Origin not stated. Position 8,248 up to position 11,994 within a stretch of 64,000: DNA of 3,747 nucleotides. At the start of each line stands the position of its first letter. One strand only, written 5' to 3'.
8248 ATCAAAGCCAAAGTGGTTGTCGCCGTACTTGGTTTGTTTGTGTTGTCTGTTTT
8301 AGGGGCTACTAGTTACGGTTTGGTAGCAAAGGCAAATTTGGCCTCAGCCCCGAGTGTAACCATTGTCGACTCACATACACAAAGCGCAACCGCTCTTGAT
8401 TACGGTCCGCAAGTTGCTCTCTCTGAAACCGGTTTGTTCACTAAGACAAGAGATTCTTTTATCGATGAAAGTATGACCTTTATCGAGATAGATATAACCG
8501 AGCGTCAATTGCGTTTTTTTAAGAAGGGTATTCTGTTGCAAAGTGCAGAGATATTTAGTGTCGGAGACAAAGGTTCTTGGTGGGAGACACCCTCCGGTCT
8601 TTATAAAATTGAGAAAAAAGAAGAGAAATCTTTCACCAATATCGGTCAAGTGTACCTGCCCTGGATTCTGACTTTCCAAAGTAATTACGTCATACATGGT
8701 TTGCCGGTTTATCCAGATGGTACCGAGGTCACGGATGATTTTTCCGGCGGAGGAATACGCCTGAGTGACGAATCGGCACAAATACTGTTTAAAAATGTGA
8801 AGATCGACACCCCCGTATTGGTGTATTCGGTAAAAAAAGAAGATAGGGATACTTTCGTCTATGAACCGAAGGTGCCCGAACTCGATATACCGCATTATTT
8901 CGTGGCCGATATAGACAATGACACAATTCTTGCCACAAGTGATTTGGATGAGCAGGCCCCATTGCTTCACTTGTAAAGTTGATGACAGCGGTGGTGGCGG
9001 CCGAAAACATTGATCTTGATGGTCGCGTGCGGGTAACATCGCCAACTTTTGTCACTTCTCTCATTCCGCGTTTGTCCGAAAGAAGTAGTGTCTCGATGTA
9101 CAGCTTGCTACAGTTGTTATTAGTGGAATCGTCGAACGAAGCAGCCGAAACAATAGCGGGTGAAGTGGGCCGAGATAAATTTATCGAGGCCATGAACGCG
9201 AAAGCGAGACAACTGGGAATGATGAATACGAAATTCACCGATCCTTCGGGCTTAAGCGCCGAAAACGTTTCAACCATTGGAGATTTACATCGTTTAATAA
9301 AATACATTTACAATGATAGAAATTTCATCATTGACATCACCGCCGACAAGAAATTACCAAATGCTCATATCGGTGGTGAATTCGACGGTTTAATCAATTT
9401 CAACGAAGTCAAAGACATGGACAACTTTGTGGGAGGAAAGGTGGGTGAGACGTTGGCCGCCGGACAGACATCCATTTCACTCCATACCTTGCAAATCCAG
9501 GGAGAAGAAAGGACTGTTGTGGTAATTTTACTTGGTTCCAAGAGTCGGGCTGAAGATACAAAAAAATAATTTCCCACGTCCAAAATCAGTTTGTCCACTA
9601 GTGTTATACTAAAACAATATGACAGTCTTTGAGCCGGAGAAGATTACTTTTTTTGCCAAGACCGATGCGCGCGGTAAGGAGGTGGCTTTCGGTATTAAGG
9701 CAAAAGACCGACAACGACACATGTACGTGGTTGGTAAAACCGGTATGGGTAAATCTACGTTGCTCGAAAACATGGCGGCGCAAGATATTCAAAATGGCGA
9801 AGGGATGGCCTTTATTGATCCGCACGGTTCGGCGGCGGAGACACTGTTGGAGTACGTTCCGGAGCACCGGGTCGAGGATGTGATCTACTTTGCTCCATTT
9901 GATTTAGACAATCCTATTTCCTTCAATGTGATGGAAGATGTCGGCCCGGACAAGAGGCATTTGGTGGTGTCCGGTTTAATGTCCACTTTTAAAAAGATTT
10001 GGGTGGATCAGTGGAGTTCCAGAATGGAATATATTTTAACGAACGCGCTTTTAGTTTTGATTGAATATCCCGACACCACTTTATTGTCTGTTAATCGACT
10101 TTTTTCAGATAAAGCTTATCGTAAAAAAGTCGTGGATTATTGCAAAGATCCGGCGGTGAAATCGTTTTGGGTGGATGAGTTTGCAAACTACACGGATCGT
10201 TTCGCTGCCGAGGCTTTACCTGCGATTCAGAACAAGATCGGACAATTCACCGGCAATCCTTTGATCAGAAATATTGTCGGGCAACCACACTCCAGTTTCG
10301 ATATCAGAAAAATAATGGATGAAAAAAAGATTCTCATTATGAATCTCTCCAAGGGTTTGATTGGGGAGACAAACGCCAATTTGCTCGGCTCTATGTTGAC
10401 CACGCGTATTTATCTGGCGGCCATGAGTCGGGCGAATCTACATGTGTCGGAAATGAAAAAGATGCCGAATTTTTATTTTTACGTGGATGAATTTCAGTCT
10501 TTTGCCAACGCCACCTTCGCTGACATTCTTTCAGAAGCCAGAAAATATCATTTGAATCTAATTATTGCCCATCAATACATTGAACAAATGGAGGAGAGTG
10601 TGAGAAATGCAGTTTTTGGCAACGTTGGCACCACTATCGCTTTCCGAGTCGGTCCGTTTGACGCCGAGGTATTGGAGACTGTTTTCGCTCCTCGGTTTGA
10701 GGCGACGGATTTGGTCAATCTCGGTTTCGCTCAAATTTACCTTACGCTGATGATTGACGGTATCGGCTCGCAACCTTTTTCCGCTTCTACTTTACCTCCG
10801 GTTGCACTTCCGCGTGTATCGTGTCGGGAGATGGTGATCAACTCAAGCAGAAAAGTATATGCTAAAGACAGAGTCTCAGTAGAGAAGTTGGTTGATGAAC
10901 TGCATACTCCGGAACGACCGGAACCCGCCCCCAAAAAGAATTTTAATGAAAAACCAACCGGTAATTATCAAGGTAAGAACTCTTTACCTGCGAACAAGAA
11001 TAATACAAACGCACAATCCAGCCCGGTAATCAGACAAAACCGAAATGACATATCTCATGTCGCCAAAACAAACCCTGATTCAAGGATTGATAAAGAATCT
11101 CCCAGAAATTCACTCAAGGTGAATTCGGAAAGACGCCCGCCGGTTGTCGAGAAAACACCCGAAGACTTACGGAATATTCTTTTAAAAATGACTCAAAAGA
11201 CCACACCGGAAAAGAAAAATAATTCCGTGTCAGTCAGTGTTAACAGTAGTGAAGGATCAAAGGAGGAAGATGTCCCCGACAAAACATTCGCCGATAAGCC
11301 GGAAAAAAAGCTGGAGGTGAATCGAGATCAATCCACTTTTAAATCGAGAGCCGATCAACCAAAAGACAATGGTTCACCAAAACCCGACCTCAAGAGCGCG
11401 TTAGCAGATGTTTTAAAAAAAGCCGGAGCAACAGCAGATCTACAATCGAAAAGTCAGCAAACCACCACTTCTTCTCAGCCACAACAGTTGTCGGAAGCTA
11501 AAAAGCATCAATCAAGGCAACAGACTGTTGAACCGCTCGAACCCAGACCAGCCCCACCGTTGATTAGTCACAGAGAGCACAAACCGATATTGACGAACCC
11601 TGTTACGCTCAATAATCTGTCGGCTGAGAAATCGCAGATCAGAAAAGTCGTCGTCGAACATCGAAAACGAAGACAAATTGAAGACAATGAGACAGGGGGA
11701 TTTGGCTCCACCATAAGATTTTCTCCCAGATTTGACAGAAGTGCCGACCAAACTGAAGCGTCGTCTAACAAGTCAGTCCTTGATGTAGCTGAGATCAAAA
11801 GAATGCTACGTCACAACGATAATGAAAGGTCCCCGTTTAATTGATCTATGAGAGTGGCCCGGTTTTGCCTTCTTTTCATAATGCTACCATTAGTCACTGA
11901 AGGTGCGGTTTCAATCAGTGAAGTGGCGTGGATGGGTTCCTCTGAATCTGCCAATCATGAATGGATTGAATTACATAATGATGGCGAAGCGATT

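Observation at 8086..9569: L,D-transpeptidase-like (Cys->Gly) domain fused to a PBP5-type D,D-carboxypeptidase, split by a 1-nt indel in a C4 homopolymer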

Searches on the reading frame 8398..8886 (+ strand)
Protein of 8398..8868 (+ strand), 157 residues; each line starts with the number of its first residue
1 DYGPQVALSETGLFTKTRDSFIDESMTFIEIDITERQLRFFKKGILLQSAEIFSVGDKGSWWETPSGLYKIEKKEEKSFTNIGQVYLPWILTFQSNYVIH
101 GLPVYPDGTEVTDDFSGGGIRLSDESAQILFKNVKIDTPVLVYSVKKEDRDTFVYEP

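Call 15: search_solved_structures(query=window:8398-8868:+, max_evalue=1, show_alignments=4)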
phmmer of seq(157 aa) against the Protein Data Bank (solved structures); distinct sequences matched with E-value up to 1: 2.
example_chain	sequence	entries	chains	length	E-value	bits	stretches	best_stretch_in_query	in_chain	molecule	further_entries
4gq7_A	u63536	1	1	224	0.64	13.3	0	86-128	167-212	Flocculin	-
4lhk_A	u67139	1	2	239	0.75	13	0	86-128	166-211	Flocculin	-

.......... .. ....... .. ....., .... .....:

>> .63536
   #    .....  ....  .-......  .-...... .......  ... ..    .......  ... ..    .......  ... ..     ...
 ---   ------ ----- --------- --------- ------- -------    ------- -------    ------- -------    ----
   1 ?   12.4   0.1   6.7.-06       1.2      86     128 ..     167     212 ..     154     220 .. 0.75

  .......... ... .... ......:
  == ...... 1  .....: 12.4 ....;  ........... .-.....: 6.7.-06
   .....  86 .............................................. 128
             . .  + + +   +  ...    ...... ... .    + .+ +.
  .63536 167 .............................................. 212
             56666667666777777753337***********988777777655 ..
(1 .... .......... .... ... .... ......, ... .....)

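Call 19: search_solved_structures(query=A2, max_evalue=1, show_alignments=4)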
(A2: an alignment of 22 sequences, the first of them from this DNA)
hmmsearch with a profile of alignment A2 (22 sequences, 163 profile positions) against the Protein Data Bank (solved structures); distinct sequences matched with E-value up to 1: 12.
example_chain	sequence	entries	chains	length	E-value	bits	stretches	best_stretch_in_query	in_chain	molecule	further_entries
6fj1_A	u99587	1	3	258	0.0001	25.5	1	27-146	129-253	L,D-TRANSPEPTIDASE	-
3zg4_A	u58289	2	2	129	0.00011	25.4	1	26-142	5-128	ERFK/YBIS/YCFS/YNHG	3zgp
2hkl_A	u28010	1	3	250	0.00032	23.9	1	26-142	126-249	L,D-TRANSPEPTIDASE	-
1zat_A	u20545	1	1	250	0.00048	23.3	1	26-142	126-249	L,D-transpeptidase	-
4xxt_A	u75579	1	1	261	0.13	15.4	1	67-140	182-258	Fusion of predicted Zn-dependent amidase/peptidase (Cell wall hydrolase/DD-carboxypeptidas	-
5bmq_A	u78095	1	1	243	0.19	14.8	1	29-142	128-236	ErfK/YbiS/YcfS/YnhG family protein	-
6d5a_A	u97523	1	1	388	0.28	14.3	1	88-143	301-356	L,D-transpeptidase 5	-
4z7a_A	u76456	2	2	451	0.37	13.9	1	88-143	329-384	Mycobacterium tuberculosis (3,3)L,D-Transpeptidase type 5 | L,D-transpeptidase 5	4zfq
6d51_A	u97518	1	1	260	0.47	13.6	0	112-143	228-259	Probable L,D-transpeptidase 3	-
6d4k_A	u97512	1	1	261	0.47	13.6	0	112-143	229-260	Probable L,D-transpeptidase 3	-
4k73_A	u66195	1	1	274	0.53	13.4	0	112-143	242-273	L,D-transpeptidase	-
4jd0_A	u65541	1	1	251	0.84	12.8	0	28-74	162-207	Nucleotidyl transferase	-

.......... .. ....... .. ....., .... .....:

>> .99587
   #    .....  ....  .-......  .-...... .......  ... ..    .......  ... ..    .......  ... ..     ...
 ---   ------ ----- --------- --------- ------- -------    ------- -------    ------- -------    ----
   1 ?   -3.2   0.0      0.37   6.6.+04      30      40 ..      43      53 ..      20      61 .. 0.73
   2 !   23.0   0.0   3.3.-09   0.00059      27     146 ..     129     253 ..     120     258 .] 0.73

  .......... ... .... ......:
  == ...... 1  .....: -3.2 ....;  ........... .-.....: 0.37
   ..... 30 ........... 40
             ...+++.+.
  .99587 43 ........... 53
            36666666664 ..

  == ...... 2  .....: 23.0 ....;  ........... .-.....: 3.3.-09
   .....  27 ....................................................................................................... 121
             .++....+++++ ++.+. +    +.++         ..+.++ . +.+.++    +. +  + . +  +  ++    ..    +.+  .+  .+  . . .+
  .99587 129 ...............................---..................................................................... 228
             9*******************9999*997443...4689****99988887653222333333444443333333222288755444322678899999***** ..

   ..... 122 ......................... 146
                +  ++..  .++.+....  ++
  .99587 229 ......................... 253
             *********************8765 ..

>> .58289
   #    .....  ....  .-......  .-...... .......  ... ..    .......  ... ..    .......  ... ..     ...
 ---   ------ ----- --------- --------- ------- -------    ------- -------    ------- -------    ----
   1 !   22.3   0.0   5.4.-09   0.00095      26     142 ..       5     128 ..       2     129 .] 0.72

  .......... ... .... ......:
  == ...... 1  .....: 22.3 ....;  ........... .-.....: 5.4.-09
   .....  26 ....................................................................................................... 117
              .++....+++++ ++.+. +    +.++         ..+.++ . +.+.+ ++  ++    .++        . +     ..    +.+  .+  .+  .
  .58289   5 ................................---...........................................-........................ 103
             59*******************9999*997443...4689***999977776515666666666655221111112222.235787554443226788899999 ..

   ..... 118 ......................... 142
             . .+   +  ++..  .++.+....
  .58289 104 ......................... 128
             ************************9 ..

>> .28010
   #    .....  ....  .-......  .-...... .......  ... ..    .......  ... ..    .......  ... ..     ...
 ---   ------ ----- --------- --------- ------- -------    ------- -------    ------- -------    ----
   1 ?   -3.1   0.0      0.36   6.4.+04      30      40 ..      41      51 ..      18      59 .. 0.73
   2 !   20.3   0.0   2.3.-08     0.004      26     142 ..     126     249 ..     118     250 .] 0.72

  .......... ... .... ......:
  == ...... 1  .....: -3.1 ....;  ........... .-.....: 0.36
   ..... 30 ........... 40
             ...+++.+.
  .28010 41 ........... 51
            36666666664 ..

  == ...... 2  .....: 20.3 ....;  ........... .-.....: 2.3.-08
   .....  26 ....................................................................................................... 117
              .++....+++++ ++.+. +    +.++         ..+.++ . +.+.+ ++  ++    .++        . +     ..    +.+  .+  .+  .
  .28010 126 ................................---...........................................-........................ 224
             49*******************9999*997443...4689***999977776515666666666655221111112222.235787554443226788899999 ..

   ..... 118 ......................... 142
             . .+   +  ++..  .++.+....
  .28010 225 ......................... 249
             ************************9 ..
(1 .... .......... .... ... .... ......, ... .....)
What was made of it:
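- On YkuD L,D-transpeptidase (PF03734): G218 aligns to Cys442 of Ldtfm (call 19).
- Checked: A family profile aligned to E. faecium Ldtfm (1zat/6fj1, E 1e-4) pairs SHGC with SGGG, so Cys442 aligns with G218 and His440 with G216 (call 19).
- Tried and rejected: It found only noise (call 15); a family profile was needed (call 19).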

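Call 49: search_protein_representatives(alignment_id=A2)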
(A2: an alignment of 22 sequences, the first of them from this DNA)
Query: 22 sequences, 163 profile positions. Proteins with E-value up to 0.001 (for the whole library): 921; up to 1e-10: 402; up to 1e-30: 97. The best 150 are listed.
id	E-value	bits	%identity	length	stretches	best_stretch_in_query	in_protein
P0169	1.6e-77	275.3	-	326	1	1-163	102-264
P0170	1.7e-75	268.7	-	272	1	1-160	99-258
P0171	1.8e-52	193.9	-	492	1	1-162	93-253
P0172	2.9e-48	180.2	-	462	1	2-157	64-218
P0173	3.7e-47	176.6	-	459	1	2-162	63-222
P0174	1.2e-46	174.9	-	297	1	2-162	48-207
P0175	1.4e-46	174.7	-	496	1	5-161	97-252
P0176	6.7e-46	172.5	-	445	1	2-158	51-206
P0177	8.7e-46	172.1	-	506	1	4-162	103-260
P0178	1.4e-45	171.5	-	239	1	3-129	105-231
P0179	3.1e-45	170.3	-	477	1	2-162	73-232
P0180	5.9e-45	169.4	-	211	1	2-149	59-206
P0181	3.5e-44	166.9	-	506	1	1-163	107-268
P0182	3.5e-44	166.9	-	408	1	2-163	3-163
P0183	5.4e-44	166.3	-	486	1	2-146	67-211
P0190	3.3e-43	163.7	-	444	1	2-156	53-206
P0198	1.2e-41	158.7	-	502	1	1-162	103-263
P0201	2.3e-41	157.7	-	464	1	1-157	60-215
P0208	2.7e-40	154.3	-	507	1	2-162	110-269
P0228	4.0e-36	140.7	-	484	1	8-162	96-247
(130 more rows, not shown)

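Call 54: list_cluster_members(proteins=[P0171, P0172, P0173, P0175, P0190, P0201, P0177, P0198, P0228, P0208])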
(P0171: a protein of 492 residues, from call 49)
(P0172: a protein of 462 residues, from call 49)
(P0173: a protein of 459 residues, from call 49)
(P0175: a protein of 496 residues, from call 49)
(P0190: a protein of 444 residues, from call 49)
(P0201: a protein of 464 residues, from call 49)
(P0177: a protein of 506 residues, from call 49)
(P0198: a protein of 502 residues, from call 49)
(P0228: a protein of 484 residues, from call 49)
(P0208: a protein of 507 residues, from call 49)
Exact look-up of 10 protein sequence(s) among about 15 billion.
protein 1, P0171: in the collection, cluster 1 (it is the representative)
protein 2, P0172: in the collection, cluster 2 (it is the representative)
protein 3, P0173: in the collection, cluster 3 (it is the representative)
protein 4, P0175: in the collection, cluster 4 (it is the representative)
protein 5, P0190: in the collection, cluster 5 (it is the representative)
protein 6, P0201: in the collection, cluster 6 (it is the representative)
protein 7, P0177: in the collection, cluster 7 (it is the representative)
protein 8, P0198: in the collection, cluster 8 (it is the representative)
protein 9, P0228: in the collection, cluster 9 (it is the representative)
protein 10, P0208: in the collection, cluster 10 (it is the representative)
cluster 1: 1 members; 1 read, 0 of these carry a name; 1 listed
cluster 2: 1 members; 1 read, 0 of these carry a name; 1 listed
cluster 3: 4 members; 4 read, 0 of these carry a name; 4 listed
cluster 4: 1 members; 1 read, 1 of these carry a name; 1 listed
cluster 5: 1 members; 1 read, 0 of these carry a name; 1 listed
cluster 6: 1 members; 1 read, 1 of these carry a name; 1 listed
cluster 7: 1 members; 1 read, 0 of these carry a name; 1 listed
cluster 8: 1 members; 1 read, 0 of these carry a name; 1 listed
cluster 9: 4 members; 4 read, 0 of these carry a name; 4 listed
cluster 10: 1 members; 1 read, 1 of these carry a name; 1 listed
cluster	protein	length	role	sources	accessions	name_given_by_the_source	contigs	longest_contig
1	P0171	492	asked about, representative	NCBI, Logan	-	-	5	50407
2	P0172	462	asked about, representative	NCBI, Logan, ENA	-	-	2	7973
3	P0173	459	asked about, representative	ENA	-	-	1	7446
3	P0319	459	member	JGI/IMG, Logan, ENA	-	-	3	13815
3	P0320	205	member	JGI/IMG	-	-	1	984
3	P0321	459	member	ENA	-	-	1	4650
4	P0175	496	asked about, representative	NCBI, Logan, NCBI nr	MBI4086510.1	L,D-transpeptidase family protein [Candidatus Kaiserbacteria bacterium]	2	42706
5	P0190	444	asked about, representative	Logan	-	-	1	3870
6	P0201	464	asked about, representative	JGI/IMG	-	D-alanyl-D-alanine carboxypeptidase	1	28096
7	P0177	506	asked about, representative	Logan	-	-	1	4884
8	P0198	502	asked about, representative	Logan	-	-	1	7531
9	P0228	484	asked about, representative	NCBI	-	-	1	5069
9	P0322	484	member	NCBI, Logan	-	-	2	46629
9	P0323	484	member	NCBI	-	-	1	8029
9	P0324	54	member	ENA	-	-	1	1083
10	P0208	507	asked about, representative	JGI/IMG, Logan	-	D-alanyl-D-alanine carboxypeptidase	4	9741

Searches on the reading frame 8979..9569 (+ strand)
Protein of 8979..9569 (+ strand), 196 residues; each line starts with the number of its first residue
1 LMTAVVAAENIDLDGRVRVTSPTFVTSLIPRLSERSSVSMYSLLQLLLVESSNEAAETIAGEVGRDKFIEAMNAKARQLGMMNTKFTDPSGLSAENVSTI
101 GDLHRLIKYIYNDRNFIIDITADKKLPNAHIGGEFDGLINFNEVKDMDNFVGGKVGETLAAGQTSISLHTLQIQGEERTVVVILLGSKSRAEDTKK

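Call 3: search_protein_families(library=pfam, max_evalue=0.1, proteins=[window:8979-9569:+])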
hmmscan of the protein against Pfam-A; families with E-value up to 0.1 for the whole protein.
window:8979-9569:+ (196 aa): 3 families
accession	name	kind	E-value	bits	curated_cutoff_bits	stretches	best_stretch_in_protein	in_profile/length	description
PF00768.25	Peptidase_S11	-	1.1e-20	74.6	27.6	1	2-167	44-221/239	D-alanyl-D-alanine carboxypeptidase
PF13354.11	Beta-lactamase2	-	2.2e-07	30.9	22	1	6-128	39-170/214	Beta-lactamase enzyme family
PF02113.21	Peptidase_S13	-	0.0074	15.5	22.8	1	32-114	266-358/444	D-Ala-D-Ala carboxypeptidase 3 (S13) family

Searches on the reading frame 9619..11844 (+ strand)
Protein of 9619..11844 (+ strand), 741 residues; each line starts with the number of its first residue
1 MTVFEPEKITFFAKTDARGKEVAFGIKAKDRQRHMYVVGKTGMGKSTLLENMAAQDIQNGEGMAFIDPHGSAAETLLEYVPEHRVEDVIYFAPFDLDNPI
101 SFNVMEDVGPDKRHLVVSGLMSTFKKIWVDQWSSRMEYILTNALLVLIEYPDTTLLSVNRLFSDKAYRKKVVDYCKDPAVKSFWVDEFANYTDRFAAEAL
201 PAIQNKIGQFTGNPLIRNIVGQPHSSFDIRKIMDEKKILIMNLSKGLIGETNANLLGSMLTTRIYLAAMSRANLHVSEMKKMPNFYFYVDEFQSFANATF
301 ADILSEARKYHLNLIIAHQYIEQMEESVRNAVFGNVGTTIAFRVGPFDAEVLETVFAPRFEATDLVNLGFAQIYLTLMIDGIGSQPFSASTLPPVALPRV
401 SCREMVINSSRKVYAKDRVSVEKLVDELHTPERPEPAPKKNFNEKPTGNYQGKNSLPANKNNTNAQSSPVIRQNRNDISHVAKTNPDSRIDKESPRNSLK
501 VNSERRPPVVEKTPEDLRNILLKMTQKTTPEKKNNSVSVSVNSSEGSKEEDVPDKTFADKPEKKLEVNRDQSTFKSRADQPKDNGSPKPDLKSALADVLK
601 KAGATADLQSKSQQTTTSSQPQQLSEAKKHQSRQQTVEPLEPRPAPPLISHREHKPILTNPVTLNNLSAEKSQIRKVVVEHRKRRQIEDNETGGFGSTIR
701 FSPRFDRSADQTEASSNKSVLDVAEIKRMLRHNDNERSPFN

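Call 11: find_encoding_contigs(protein=window:9619-11844:+, flank=10000, max_places=10)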
Protein window:9619-11844:+ (741 aa): no gene with exactly this product is on record in the collection.
